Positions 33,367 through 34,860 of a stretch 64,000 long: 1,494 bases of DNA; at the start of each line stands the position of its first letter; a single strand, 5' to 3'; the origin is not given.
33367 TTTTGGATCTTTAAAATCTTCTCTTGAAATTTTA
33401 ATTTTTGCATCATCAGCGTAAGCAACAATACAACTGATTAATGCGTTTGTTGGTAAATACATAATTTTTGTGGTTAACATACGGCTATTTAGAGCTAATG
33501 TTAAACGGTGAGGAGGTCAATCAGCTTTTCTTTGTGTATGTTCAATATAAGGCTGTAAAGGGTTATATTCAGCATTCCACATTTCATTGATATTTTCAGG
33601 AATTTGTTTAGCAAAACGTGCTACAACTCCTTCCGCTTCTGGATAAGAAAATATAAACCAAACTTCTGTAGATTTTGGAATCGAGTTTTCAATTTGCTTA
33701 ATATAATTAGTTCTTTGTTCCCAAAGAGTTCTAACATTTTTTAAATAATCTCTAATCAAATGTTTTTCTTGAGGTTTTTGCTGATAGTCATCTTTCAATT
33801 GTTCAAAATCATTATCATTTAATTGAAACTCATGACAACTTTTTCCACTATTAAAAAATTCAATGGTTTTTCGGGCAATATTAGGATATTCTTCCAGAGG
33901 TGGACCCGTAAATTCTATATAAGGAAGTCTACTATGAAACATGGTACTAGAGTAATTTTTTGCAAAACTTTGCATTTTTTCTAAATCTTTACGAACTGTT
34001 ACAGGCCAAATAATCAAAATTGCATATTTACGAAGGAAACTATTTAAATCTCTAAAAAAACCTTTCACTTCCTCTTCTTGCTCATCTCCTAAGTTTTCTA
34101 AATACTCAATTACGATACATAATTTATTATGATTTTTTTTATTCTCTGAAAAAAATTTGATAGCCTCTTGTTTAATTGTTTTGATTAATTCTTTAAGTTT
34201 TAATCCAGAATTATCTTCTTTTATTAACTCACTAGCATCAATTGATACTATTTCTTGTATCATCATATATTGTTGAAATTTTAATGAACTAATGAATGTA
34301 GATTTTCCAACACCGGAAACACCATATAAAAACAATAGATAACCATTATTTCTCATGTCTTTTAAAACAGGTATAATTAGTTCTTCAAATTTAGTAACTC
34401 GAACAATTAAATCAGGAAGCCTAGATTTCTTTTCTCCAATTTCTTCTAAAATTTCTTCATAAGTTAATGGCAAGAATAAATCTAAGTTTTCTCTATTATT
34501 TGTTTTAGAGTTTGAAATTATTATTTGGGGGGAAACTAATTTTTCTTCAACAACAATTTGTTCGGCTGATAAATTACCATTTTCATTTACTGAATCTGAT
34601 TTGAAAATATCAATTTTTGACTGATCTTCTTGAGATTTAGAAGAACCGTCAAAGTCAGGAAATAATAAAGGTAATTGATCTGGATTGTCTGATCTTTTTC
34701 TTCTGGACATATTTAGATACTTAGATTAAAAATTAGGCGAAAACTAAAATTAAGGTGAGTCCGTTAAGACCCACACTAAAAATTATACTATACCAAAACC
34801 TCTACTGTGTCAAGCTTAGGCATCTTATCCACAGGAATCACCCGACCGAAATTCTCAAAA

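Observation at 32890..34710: HIP1-free, very AT-rich two-gene cassette (P-loop NTPase + small Lys-rich protein) inserted into a mazF gene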

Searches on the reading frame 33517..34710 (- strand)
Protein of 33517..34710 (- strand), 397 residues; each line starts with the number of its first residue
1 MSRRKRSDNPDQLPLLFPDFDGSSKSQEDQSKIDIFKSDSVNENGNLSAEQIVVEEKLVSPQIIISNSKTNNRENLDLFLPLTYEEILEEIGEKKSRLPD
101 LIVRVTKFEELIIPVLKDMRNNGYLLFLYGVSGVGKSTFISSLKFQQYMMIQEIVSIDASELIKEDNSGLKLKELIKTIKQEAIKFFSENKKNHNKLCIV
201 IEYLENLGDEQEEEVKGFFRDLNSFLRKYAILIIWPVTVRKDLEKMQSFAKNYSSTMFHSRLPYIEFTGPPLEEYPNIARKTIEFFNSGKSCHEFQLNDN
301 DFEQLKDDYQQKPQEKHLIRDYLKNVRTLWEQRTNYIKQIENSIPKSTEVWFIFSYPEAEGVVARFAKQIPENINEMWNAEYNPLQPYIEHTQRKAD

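Call 4: search_protein_families(library=pfam, proteins=[window:33517-34710:-], max_evalue=0.1)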
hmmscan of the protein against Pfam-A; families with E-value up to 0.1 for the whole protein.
window:33517-34710:- (397 aa): 11 families
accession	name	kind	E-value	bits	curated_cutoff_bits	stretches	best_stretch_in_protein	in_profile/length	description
PF25201.1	nSTAND6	-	3.8e-05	24.2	27.7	1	125-168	20-63/148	Novel STAND NTPase 6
PF03193.22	RsgA_GTPase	-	0.00012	22.4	30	1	109-155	93-138/174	RsgA GTPase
PF00004.35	AAA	-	0.00035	21.5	21.2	1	127-218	2-80/131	ATPase family associated with various cellular activities (AAA)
PF00005.33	ABC_tran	-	0.0012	19.8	25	1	122-214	10-84/137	ABC transporter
PF13191.12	AAA_16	-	0.0018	19.2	32.6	0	121-144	22-45/167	AAA ATPase domain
PF13479.12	AAA_24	-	0.0058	16.9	27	1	125-153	4-30/195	AAA domain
PF20703.3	nSTAND1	-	0.0059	16.7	27.1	1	111-244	22-164/379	Novel STAND NTPase 1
PF13481.12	AAA_25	-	0.026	14.6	27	1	115-143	25-53/195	AAA domain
PF13401.12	AAA_22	-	0.031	15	27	0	122-158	4-33/130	AAA domain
PF13238.12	AAA_18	-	0.036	15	29.4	0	127-210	2-87/128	AAA domain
PF00308.24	Bac_DnaA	-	0.049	14.3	23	0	126-247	37-148/162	Bacterial DnaA ATPAse domain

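Call 5: search_protein_families(library=padloc, proteins=[window:33517-34710:-], max_evalue=0.1)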
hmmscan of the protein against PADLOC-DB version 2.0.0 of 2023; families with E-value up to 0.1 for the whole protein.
window:33517-34710:- (397 aa): 2 families
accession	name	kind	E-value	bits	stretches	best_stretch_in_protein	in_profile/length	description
PDLC02335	AbiLi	-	0.0082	13.2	1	126-215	79-138/326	AbiLi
PDLC04140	mad8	-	0.027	12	1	109-225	14-126/314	mads_8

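Call 9: search_protein_families(library=ncbifam, proteins=[window:33517-34710:-], max_evalue=0.1)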
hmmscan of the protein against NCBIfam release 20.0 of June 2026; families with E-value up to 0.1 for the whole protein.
window:33517-34710:- (397 aa): 3 families
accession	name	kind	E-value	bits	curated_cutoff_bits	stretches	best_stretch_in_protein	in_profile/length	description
TIGR00157.1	TIGR00157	equivalog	0.03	13.9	100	1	52-156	63-155/247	ribosome small subunit-dependent GTPase A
TIGR02324.1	CP_lyasePhnL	equivalog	0.059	12.8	256.3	1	121-163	32-73/224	phosphonate C-P lyase system protein PhnL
TIGR02673.1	FtsE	equivalog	0.091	12.4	264.85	0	122-178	27-83/214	cell division ATP-binding protein FtsE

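Call 10: search_protein_families(library=phrogs, proteins=[window:33517-34710:-], max_evalue=0.1)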
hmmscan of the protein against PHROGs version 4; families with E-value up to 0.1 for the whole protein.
window:33517-34710:- (397 aa): 3 families
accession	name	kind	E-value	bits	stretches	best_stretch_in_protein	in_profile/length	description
phrog_124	-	DNA, RNA and nucleotide metabolism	0.0017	18.8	1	116-144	35-64/382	Sak4-like ssDNA annealing protein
phrog_2071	-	other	0.062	14.1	0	120-159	13-46/282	ATPase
phrog_28864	-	unknown function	0.098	12.6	0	186-261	228-305/336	-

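Call 11: find_homologous_proteins(query=window:33517-34710:-)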
Query window:33517-34710:- (397 aa): 149 proteins with E <= 0.001 among 4350 candidates; the best 120 are listed.
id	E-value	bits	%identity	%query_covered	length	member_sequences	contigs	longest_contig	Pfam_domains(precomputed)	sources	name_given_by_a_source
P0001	1.2e-259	879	100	100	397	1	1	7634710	-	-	-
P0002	3.0e-195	667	79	100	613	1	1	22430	-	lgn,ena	-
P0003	2.5e-192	657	78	100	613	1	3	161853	PF25201.1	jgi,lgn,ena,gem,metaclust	metaclust:\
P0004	1.7e-187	641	77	99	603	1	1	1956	-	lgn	-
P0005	5.7e-169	580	81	81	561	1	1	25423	PF25201.1,PF13191.13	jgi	jgi:ABC-type dipeptide/oligopeptide/nickel transport system ATPase subunit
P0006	5.2e-157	541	65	100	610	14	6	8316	-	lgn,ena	-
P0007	4.7e-155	534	65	99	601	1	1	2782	-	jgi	jgi:hypothetical protein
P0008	5.8e-153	527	64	100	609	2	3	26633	-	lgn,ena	-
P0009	7.5e-152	524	63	98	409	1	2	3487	-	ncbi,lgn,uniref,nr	ncbi:ATP-binding protein [Chamaesiphon sp. VAR_48_metabat_135_sub]|uniref:ATP-binding protein n=1 Ta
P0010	7.3e-151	521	63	99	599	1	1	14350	-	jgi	jgi:hypothetical protein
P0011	1.5e-148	513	72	79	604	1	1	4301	-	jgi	jgi:hypothetical protein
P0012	5.8e-148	511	65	99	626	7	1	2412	PF13191.13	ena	-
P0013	3.0e-146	505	69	82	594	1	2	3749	-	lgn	-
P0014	3.0e-145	502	62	99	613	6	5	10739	-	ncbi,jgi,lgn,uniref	ncbi:ATP-binding protein [Planktothrix sp.]|uniref:ATP-binding protein n=4 Tax=Planktothrix sp. TaxI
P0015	9.9e-145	500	69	82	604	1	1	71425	-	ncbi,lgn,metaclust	metaclust:status=active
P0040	3.6e-140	485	70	81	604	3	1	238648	-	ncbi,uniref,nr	ncbi:ATP-binding protein [Crocosphaera chwakensis]|uniref:ATP-binding protein n=1 Tax=Crocosphaera c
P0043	1.1e-139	484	69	83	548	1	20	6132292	-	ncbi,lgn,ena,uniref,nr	ncbi:AAA family ATPase [Crocosphaera watsonii WH 8501]|uniref:ATPase AAA-type core domain-containing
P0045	4.5e-139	482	68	83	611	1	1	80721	PF13191.13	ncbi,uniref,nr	ncbi:ATP-binding protein [Nodularia sp. UHCC 0506]|uniref:ATP-binding protein n=1 Tax=Nodularia sp. 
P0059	3.9e-122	426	54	97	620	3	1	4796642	-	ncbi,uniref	ncbi:ATP-binding protein [Pseudanabaena sp. ABRG5-3]|uniref:ATP-binding protein n=1 Tax=Pseudanabaen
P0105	9.8e-99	349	84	46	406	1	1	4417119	-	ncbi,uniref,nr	ncbi:ATP-binding protein [Cyanobacterium aponinum UTEX 3222]|uniref:ATP-binding protein n=1 Tax=Cyan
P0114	8.0e-71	257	41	81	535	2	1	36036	-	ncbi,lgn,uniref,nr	ncbi:hypothetical protein A6770_31480 [Nostoc minutum NIES-26]|uniref:Uncharacterized protein n=1 Ta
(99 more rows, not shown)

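Call 21: find_encoding_contigs(protein=P0003, flank=8000, max_places=3)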
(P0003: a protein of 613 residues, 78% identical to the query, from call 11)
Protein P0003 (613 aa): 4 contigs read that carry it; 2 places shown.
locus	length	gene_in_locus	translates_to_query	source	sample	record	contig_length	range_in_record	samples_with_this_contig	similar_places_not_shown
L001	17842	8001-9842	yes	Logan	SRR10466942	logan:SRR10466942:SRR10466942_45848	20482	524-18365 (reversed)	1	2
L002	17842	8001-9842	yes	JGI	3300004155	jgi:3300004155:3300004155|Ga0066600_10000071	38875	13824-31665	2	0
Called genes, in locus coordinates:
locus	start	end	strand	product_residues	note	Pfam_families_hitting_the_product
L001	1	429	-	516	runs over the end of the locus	PF02142:MGS, PF01808:AICARFT_IMPCHas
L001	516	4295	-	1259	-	PF01590:GAF, PF00989:PAS, PF13188:PAS_8, PF08447:PAS_3, PF13426:PAS_9, PF01590:GAF, PF13185:GAF_2, PF00989:PAS, +5 more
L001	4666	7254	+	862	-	PF11791:Aconitase_B_N, PF06434:Aconitase_2_N, PF00330:Aconitase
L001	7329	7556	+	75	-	-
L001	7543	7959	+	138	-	-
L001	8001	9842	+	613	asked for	PF25201:nSTAND6 (faint)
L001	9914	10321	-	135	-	PF06094:GGACT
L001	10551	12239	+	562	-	PF00571:CBS, PF00563:EAL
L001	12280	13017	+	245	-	PF00702:Hydrolase, PF13419:HAD_2, PF13242:Hydrolase_like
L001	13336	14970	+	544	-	PF02878:PGM_PMM_I, PF02879:PGM_PMM_II, PF02880:PGM_PMM_III, PF24947:PGM1_C_vert_fung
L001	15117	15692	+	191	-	PF05685:Uma2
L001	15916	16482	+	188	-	-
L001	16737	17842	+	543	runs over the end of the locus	?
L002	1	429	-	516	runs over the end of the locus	PF02142:MGS, PF01808:AICARFT_IMPCHas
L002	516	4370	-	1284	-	PF01590:GAF, PF00989:PAS, PF08447:PAS_3, PF13188:PAS_8, PF13426:PAS_9, PF01590:GAF, PF13185:GAF_2, PF00989:PAS, +5 more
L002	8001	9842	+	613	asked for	PF25201:nSTAND6 (faint)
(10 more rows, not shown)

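Call 22: find_encoding_contigs(protein=P0040, flank=8000, max_places=2)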
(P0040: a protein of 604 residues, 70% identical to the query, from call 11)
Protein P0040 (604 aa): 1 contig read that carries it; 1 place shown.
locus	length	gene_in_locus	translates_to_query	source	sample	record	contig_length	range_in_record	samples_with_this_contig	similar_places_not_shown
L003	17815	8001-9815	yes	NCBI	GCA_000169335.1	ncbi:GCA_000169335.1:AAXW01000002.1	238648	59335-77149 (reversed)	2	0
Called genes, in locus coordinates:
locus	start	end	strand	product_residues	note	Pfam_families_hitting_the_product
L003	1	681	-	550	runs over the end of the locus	PF00884:Sulfatase, PF16347:SGSH_C (weak), PF14707:Sulfatase_C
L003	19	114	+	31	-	-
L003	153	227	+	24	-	-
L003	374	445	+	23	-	-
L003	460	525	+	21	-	-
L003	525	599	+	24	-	-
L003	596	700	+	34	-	-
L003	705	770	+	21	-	-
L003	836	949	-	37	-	-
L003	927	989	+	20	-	-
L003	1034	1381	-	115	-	PF02452:PemK_toxin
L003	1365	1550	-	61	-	-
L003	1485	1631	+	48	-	-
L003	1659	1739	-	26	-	-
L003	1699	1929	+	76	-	PF09720:Unstab_antitox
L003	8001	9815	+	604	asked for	-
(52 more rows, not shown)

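Call 23: find_encoding_contigs(protein=P0045, flank=8000, max_places=2)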
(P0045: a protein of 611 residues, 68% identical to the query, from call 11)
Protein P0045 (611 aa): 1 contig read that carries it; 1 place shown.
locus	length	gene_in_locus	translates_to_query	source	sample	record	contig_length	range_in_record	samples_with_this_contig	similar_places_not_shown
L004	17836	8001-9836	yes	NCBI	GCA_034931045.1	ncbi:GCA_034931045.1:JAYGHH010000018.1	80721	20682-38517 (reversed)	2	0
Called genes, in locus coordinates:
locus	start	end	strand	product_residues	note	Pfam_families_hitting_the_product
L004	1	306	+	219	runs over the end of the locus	PF00551:Formyl_trans_N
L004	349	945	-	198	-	PF02517:Rce1-like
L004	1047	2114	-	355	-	PF11805:DUF3326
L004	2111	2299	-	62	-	-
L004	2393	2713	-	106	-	PF00111:Fer2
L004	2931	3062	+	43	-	-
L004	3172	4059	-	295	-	-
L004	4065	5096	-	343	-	PF14072:DndB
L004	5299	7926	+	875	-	PF11791:Aconitase_B_N, PF06434:Aconitase_2_N, PF00330:Aconitase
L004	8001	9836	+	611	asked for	PF13191:AAA_16 (faint)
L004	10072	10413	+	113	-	PF08869:XisI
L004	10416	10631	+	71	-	PF05016:ParE_toxin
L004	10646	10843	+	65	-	-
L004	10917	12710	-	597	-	PF03235:GmrSD_N, PF04326:SLFN_AlbA_2 (weak)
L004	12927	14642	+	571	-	PF16656:Pur_ac_phosph_N, PF00149:Metallophos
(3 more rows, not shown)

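Call 25: find_encoding_contigs(protein=P0059, flank=8000, max_places=2)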
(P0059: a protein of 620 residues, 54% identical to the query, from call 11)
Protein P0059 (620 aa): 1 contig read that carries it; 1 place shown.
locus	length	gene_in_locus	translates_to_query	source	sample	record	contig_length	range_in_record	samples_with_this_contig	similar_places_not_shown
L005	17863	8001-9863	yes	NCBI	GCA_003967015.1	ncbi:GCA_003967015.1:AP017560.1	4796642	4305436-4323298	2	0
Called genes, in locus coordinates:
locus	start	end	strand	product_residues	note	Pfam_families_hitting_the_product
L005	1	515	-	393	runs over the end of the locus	PF00346:Complex1_49kDa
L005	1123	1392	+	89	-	PF14384:BrnA_antitoxin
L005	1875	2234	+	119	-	PF22319:DUF6972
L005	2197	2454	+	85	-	-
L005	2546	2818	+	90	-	PF04365:BrnT_toxin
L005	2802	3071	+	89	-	PF14384:BrnA_antitoxin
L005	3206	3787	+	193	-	PF05685:Uma2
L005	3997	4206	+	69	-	PF11623:NdhS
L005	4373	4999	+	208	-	PF00691:OmpA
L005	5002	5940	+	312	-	PF23023:Anti-Pycsar_Apyc1, PF00753:Lactamase_B, PF12706:Lactamase_B_2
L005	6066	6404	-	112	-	PF02452:PemK_toxin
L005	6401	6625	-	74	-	-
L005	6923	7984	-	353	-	PF01609:DDE_Tnp_1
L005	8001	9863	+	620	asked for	-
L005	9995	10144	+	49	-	PF04255:DUF433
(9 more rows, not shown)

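Call 26: find_encoding_contigs(protein=P0043, flank=6000, max_places=6)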
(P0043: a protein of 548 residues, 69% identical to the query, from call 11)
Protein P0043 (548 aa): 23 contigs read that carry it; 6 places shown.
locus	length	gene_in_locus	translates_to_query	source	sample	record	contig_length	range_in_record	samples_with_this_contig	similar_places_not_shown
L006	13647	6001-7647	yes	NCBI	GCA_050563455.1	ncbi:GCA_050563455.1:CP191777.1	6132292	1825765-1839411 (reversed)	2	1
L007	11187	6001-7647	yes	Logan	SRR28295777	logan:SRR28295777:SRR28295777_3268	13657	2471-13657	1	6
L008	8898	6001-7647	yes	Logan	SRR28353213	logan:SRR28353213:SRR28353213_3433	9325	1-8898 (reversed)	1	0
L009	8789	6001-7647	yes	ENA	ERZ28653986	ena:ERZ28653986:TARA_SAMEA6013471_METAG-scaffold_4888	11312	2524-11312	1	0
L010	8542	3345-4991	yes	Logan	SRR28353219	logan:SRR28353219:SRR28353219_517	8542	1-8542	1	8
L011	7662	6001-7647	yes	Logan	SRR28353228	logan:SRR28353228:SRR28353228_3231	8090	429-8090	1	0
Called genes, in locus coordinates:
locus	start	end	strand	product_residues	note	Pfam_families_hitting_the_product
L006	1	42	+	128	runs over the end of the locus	PF01969:Ni_insertion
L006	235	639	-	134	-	PF01850:PIN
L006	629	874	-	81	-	-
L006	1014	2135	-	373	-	-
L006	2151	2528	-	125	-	PF13589:HATPase_c_3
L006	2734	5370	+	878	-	PF11791:Aconitase_B_N, PF06434:Aconitase_2_N, PF00330:Aconitase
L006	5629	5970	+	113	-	PF08869:XisI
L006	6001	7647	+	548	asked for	-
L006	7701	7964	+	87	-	-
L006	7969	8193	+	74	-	PF04255:DUF433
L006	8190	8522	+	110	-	PF18480:DUF5615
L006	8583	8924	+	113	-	PF08869:XisI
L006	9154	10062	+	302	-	PF02628:COX15-CtaA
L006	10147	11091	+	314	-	PF01040:UbiA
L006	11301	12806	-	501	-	PF01266:DAO (faint), PF01593:Amino_oxidase, PF13450:NAD_binding_8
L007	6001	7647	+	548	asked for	-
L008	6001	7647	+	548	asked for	-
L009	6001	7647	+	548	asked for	-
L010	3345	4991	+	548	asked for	-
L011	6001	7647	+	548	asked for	-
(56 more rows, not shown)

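Call 28: find_encoding_contigs(protein=P0009, flank=4000, max_places=2)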
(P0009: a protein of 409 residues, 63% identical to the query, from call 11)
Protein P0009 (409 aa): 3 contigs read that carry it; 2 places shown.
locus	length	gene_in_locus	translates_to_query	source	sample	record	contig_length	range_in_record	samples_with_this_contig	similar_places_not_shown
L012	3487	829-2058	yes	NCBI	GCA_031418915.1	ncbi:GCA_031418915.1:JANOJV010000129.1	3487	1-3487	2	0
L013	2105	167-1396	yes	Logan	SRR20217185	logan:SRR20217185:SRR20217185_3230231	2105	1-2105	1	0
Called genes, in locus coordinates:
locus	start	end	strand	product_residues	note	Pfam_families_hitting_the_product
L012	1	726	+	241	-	PF00330:Aconitase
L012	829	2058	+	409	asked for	-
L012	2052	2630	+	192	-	-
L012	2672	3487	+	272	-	PF09519:RE_HindVP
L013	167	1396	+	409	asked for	-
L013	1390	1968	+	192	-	-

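Call 31: find_related_loci(query=A1, collection=genome_contigs, flank=6000)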
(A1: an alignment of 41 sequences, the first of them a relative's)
Query A1 (613 aa) in genome_contigs; peptide patterns used: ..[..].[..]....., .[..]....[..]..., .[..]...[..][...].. (x = any residue, [..] = any of these).
600 stretches matched a pattern, but none encodes a relative of the query by tblastn (E <= 1e-3).

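Call 33: find_related_loci(query=P0015, collection=viral_contigs, flank=6000)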
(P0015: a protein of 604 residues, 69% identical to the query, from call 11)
Query P0015 (604 aa) in viral_contigs; peptide patterns used: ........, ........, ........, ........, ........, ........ (x = any residue, [..] = any of these).
8 stretches matched a pattern, but none encodes a relative of the query by tblastn (E <= 1e-3).

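Call 36: search_solved_structures(query=A1, max_evalue=10, show_alignments=2)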
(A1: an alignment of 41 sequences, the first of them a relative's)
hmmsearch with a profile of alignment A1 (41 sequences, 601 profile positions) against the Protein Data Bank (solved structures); distinct sequences matched with E-value up to 10: 48.
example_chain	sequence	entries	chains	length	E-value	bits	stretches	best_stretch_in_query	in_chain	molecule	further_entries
6q81_A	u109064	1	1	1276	0.0055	18.4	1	106-172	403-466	P-glycoprotein (ABCB1)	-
6ujr_A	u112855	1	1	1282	0.0055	18.4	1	106-172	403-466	ATP-dependent translocase ABCB1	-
6ujp_A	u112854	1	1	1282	0.0055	18.4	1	106-172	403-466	ATP-dependent translocase ABCB1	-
6ujw_A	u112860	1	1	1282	0.0055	18.4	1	106-172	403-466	ATP-dependent translocase ABCB1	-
6ujs_A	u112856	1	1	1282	0.0055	18.4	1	106-172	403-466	ATP-dependent translocase ABCB1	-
6ujt_A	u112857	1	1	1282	0.0055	18.4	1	106-172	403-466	ATP-dependent translocase ABCB1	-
4m1m_A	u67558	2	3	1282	0.0055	18.4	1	106-172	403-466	Multidrug resistance protein 1A | ATP-dependent translocase ABCB1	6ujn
4m2s_A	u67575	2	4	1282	0.0055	18.4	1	106-172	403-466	Multidrug resistance protein 1A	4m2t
4q9h_A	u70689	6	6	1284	0.0055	18.4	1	106-172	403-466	Multidrug resistance protein 1A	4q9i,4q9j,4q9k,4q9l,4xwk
5kpi_A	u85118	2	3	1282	0.0055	18.4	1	106-172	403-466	Multidrug resistance protein 1A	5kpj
6qee_A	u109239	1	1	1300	0.0055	18.4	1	106-172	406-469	ABCB1HM-EQ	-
4lsg_A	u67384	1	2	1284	0.0056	18.4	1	106-172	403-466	Multidrug resistance protein 1A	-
4ksb_A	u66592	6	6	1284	0.0056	18.4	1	106-172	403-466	Multidrug resistance protein 1A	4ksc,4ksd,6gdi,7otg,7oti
3g5u_A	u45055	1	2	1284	0.0056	18.4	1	106-172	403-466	Multidrug resistance protein 1a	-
3g60_A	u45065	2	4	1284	0.0056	18.4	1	106-172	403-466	Multidrug resistance protein 1a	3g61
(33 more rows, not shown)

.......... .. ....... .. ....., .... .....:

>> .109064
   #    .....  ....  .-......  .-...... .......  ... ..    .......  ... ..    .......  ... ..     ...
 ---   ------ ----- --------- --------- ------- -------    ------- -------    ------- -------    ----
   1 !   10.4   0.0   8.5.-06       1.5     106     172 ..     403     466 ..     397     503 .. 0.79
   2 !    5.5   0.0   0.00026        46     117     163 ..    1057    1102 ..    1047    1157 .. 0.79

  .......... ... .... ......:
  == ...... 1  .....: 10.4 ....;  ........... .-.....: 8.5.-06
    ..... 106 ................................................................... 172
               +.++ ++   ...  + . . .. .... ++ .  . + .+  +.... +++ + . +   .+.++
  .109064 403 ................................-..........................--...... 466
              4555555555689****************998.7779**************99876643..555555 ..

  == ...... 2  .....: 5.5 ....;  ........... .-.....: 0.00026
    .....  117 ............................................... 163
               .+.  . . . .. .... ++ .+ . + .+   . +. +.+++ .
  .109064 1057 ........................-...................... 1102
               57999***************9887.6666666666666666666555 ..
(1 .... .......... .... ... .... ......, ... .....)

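Call 45: search_protein_representatives(alignment_id=A1)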
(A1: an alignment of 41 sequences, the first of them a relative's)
Query: 41 sequences, 601 profile positions. Proteins with E-value up to 0.001 (for the whole library): 269; up to 1e-10: 171; up to 1e-30: 63. The best 150 are listed.
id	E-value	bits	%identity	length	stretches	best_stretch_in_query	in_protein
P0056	3.9e-277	937.1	-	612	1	5-597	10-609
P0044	1.5e-267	905.4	-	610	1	1-599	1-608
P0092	1.6e-232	789.7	-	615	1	8-595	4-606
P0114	7.9e-210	714.8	-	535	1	69-598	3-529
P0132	2.0e-184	630.9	-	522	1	69-593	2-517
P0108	5.3e-175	599.8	-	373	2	140-419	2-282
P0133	1.3e-167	575.4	-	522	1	72-593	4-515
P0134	1.3e-166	572.1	-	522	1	69-586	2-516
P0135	2.7e-166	571.0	-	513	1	72-596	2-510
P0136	2.0e-164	564.8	-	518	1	69-594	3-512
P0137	7.1e-164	563.0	-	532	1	72-595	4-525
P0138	1.3e-162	558.8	-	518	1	73-594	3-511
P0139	2.4e-161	554.7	-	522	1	73-593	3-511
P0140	1.7e-160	551.9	-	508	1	72-594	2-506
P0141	6.3e-154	530.2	-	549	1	59-597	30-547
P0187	2.8e-29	118.5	-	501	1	71-587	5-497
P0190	5.0e-28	114.4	-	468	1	73-587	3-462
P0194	1.1e-26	110.0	-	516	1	71-596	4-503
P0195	1.2e-26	109.8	-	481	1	71-589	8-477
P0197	2.3e-26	108.9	-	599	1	60-595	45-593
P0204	4.9e-24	101.2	-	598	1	36-588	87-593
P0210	7.6e-23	97.3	-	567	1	41-567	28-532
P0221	1.1e-18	83.5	-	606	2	190-587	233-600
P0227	7.4e-18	80.8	-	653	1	41-568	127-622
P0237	2.0e-16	76.1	-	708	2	207-587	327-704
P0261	1.1e-13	67.0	-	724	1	69-589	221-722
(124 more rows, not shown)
